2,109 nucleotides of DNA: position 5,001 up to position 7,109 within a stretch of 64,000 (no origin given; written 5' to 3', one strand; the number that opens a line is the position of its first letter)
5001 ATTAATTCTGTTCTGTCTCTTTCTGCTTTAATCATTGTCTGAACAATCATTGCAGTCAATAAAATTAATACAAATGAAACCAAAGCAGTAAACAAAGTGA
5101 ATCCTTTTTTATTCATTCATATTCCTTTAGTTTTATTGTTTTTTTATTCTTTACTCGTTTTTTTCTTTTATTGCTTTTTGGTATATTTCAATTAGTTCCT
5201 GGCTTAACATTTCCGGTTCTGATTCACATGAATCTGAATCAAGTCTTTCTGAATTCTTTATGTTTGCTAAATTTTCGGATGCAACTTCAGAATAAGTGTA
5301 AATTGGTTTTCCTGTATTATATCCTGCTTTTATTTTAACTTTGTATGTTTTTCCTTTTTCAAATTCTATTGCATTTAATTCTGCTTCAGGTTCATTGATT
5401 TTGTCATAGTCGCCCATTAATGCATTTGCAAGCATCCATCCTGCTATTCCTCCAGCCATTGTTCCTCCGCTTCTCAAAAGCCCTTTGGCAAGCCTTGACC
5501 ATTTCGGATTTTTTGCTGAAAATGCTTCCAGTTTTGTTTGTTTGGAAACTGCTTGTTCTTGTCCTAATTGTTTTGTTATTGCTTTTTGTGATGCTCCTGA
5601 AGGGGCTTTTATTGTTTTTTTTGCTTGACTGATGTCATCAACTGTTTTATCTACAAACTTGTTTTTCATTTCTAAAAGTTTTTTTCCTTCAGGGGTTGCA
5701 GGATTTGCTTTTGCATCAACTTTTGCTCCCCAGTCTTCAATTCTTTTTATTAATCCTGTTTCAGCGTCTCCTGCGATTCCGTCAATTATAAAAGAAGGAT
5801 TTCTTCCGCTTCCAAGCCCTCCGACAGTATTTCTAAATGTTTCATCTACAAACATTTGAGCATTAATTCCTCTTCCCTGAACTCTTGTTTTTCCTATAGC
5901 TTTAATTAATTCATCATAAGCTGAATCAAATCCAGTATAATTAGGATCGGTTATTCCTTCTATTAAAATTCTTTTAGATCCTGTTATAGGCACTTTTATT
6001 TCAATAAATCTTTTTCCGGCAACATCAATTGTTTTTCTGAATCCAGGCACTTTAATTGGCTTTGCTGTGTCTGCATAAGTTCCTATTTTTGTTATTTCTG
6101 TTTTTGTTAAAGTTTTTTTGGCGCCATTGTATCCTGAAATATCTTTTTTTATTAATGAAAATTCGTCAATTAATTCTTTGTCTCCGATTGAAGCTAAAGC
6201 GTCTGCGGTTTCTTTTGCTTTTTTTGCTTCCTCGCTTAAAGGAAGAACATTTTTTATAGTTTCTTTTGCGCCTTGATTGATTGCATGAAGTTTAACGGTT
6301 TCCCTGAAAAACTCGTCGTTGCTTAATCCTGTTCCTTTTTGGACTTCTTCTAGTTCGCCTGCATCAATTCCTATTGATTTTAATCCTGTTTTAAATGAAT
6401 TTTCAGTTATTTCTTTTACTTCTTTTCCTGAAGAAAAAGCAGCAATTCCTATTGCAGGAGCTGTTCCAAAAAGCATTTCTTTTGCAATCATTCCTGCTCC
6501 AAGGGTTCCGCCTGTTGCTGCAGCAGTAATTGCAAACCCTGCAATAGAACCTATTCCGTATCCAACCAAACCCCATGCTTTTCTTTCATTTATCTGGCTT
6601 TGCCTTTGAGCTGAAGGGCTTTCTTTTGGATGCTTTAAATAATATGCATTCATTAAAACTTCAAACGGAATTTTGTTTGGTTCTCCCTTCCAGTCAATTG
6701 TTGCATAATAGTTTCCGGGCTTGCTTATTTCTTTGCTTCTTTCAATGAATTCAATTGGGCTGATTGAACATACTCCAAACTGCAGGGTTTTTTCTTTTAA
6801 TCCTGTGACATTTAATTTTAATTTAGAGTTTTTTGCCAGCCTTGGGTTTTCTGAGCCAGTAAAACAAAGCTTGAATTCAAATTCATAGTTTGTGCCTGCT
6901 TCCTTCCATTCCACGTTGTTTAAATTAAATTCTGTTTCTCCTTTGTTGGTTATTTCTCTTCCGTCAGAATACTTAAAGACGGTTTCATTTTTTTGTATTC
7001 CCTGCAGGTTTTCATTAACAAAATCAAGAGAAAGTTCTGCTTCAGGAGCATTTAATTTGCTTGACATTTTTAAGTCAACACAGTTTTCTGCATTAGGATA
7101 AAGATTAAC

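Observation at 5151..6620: Glycine-zipper hydrophobic segments and a roughly 430-aa hydrophilic C-terminal domain at the end of the giant protein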

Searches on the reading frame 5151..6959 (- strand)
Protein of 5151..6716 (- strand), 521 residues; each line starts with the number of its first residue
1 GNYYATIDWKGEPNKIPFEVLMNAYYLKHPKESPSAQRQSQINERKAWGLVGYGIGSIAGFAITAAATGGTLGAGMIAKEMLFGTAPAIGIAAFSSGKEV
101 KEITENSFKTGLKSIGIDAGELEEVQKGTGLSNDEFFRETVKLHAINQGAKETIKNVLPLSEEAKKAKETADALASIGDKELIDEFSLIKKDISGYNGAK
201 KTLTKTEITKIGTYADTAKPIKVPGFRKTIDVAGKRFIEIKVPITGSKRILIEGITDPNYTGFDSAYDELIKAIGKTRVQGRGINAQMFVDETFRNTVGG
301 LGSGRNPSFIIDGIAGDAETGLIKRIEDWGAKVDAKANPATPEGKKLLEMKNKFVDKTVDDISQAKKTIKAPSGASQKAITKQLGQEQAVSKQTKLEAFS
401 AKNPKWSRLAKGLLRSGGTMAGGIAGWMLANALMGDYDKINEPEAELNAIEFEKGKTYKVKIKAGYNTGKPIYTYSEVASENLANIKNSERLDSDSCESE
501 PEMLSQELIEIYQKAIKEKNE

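Call 12: find_homologous_proteins(query=window:5151-6716:-)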
Query window:5151-6716:-: 8000 candidates shared short words with the query, none scored E <= 0.001.
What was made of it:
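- Tried and rejected: A search with the 522-aa tail found nothing (call 12).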

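Call 17: find_related_loci(query=window:5154-6650:-, collection=genome_contigs, flank=10000)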
Query window:5154-6650:- (499 aa) in genome_contigs; peptide patterns used: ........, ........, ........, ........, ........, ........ (x = any residue, [..] = any of these).
599 stretches matched a pattern, but none encodes a relative of the query by tblastn (E <= 1e-3).
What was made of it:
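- Tried and rejected: A scan with the tail alone found no relative (call 17).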

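Call 19: search_protein_families(library=pfam, proteins=[window:5154-6650:-], max_evalue=10)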
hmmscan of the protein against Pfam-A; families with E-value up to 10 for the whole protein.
window:5154-6650:- (499 aa): 0 families

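Call 21: search_protein_families(library=ncbifam, proteins=[window:5154-6650:-], max_evalue=0.1)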
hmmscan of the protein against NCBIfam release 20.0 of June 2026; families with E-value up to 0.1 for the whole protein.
window:5154-6650:- (499 aa): 0 families

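Call 22: search_solved_structures(query=window:5154-6650:-, max_evalue=1)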
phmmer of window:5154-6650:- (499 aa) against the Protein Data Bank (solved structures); distinct sequences matched with E-value up to 1: 0.
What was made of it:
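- On Pore-forming toxins (colicin-type, ClyA/Nhe alpha-PFT): phmmer against PDB gave 0 hits (call 22).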

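Call 49: predict_structure(alignment_id=A2)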
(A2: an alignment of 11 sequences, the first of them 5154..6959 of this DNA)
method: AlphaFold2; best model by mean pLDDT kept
length: 602 residues; sequences in the alignment: 11
mean_pLDDT: 64.6   pTM: 0.39
mean pLDDT of the five models: 64.6, 63.1, 62.3, 56.2, 56.0
residues with pLDDT >= 90: 42; 70-90: 265; 50-70: 71; < 50: 224
segments of 3 or more residues with pLDDT < 50: 1-62, 138-182, 184-199, 209-213, 215-259, 326-329, 337-341, 474-504, 508-510, 512-517
pLDDT, mean of each block of 10 residues (from residue 1): 32 39 38 42 40 31 75 89 91 87 86 76 59 50 43 37 41 42 48 43 52 48 41 30 34 41 82 89 86 83 69 80 55 52 75 90 88 83 79 86 87 79 81 87 80 77 72 47 39 39 49 50 81 88 78 88 76 81 81 79 69
secondary structure, 60 per line:
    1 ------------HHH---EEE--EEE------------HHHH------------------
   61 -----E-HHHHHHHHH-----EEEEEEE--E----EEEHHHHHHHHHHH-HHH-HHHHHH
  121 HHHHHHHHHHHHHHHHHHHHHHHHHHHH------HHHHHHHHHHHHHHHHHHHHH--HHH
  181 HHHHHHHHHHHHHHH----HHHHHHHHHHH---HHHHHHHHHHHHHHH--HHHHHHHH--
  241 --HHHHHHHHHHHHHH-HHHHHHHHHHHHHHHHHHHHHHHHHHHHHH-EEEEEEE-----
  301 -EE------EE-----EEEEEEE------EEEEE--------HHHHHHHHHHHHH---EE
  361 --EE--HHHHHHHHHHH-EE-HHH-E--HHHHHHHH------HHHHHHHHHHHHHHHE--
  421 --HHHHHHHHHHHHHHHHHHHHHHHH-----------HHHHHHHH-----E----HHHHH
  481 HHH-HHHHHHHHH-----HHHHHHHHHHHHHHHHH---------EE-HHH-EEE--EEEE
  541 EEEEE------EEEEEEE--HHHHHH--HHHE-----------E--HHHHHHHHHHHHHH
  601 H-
elements in order: E19-21 E24-26 H39-42 H68-76 E82-88 E96-98 H99-109 H115-148 H155-175 H178-195 H200-210 H214-228 H231-238 H243-256 H258-287 E289-295 E317-323 E330-334 H343-355 H367-377 H389-396 H403-417 H423-446 H458-465 H476-483 H485-493 H499-515 E532-534 E537-545 E552-558 H561-566 H587-601
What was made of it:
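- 6585..6782 (-): Small alpha/beta domain just before the hairpin (res 1939-2004). It contains C1943 (codon 6768-6770). AF2 pLDDT 75-91 (call 49).
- AF2 confidence for the hairpin and third helix is below 50, and model coordinates could not be inspected, so helix packing is not shown directly (call 49). AF2 does not build a confident globular core there (call 49).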

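Call 52: fold_search(model_id=the predicted structure, library=pdb)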
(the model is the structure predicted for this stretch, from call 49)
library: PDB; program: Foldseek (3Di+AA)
matches with E <= 10: 72; with E <= 0.001: 0
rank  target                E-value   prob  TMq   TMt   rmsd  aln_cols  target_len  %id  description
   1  9j83_A                9.3e-01  0.12  0.06  0.08  16.8       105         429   10  Cryo-EM structure of Aquifex aeolicus RseP E18Q mutant in complex with Fab (released 2025-03-05)
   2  3rmp_C                1.8e+00  0.15  0.06  0.25   8.9        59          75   20  Structural basis for the recognition of attP substrates by P4-like integrases (released 2012-04-25)
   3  9cur_D                2.1e+00  0.04  0.07  0.07  17.2       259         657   12  BmrCD in the inward-facing conformation bound to Hoechsts and lipids (released 2025-08-13)
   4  9j82_A                3.0e+00  0.06  0.06  0.08  17.3       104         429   10  Cryo-EM structure of wild type Aquifex aeolicus RseP in complex with Fab (released 2025-03-05)
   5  5hw2_A                3.3e+00  0.02  0.10  0.12  25.0       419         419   10  Crystal Structure of Adenylosuccinate Lyase from Francisella tularensis Complexed with fumaric acid (released 2016-02-10)
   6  1c7y_A                3.4e+00  0.02  0.07  0.14  15.2       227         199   14  E.COLI RUVA-HOLLIDAY JUNCTION COMPLEX (released 2000-07-21)
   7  4etp_A                3.4e+00  0.02  0.09  0.12  28.0       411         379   12  C-terminal motor and motor homology domain of Kar3Vik1 fused to a synthetic heterodimeric coiled coil (released 2012-06-27)
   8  6y6m_MODEL_1_A        3.6e+00  0.15  0.05  0.16   3.5        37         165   24  solution structure of cold-shock domain 1 and 2 of drosophila Upstream of N-Ras (Unr) (released 2020-07-29)
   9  4qqb_X                3.8e+00  0.15  0.05  0.32   3.4        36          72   25  Structural basis for the assembly of the SXL-UNR translation regulatory complex (released 2014-09-03)
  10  7s00_c                3.8e+00  0.03  0.06  0.07  10.6        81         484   18  X-ray structure of the phage AR9 non-virion RNA polymerase core (released 2022-07-06)
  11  8oui_C                3.8e+00  0.01  0.08  0.11  30.3       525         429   10  Complex of ASCT2 with Suppressyn (released 2024-05-01)
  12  8p0w_J                4.2e+00  0.03  0.08  0.17  16.5       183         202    9  Structure of the human Commander complex COMMD ring (released 2024-03-20)
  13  1cuk                  4.2e+00  0.02  0.07  0.13  17.3       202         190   15  ESCHERICHIA COLI RUVA PROTEIN AT PH 4.9 AND ROOM TEMPERATURE (released 1997-10-22)
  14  7s81_N                4.4e+00  0.10  0.08  0.37  11.5        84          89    7  Structure of human PARP1 domains (Zn1, Zn3, WGR, HD) bound to a DNA double strand break. (released 2022-06-29)
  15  7s81_A                4.4e+00  0.10  0.08  0.36  12.3        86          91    7  Structure of human PARP1 domains (Zn1, Zn3, WGR, HD) bound to a DNA double strand break. (released 2022-06-29)
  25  2dmj_MODEL_1_A        5.6e+00  0.07  0.06  0.24  12.5        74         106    5  Solution structure of the first zf-PARP domain of human Poly(ADP-ribose)polymerase-1 (released 2007-04-24)
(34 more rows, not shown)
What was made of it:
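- On Pore-forming toxins (colicin-type, ClyA/Nhe alpha-PFT): Foldseek against PDB gave nothing at E<0.9, with NheA/PaxB at E of about 5-7 (call 52).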

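Call 59: search_protein_families(library=phrogs, proteins=[window:5154-6650:-], max_evalue=0.1)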
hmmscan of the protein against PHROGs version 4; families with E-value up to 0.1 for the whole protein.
window:5154-6650:- (499 aa): 1 family
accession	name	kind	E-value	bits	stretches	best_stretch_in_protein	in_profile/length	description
phrog_9471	-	unknown function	0.065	14.4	0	329-367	5-43/106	-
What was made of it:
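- Tried and rejected: Pfam, NCBIfam, PHROGs and PDB-sequence searches on the tail gave no family (calls 19, 21, 22, 59).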

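Call 60: fold_search(model_id=the predicted structure, library=viral)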
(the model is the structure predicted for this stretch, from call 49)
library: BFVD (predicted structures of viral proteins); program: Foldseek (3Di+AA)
matches with E <= 10: 165; with E <= 0.001: 0
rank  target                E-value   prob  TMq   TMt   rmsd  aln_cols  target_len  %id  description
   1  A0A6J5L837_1          2.6e-01  0.08  0.11  0.08  35.3       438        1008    9  Uncharacterized protein [uncultured Caudovirales phage]
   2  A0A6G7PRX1            4.3e-01  0.06  0.07  0.06  27.1       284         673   12  RNA-dependent RNA polymerase (Fragment) [Dwyer narna-like virus]
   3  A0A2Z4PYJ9            4.7e-01  0.05  0.06  0.11  37.3       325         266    9  (no name in the UniProt tables at hand)
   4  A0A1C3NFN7            6.7e-01  0.13  0.13  0.22  24.3       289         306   12  (no name in the UniProt tables at hand)
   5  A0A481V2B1            1.1e+00  0.02  0.08  0.07  35.9       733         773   10  (no name in the UniProt tables at hand)
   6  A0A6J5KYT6            1.3e+00  0.04  0.12  0.08  24.7       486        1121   13  Uncharacterized protein [uncultured Caudovirales phage]
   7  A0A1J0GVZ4            1.4e+00  0.18  0.05  0.12  10.6        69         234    9  Single-stranded DNA-binding protein [Streptomyces phage BRock]
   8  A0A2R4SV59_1          1.5e+00  0.02  0.08  0.05  27.0       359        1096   10  Polyprotein [Brandeis virus]
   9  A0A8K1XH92            1.7e+00  0.02  0.07  0.04  25.9       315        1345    8  RNA-directed RNA polymerase [Hangzhou Nyamivirus 1]
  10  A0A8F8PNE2            1.9e+00  0.02  0.06  0.13  27.1       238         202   11  Uncharacterized protein [Clandestinovirus]
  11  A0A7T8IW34            2.1e+00  0.03  0.06  0.14  20.4       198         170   13  Uncharacterized protein [Erwinia phage pEa_SNUABM_5]
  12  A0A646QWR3            2.1e+00  0.01  0.07  0.04  41.5       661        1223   13  (no name in the UniProt tables at hand)
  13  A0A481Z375            2.3e+00  0.09  0.06  0.19  13.9        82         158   13  Uncharacterized protein [Pithovirus LCPAC101]
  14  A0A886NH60            2.3e+00  0.06  0.07  0.15  16.4       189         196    9  (no name in the UniProt tables at hand)
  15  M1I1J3                2.4e+00  0.05  0.08  0.21  16.2       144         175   12  (no name in the UniProt tables at hand)
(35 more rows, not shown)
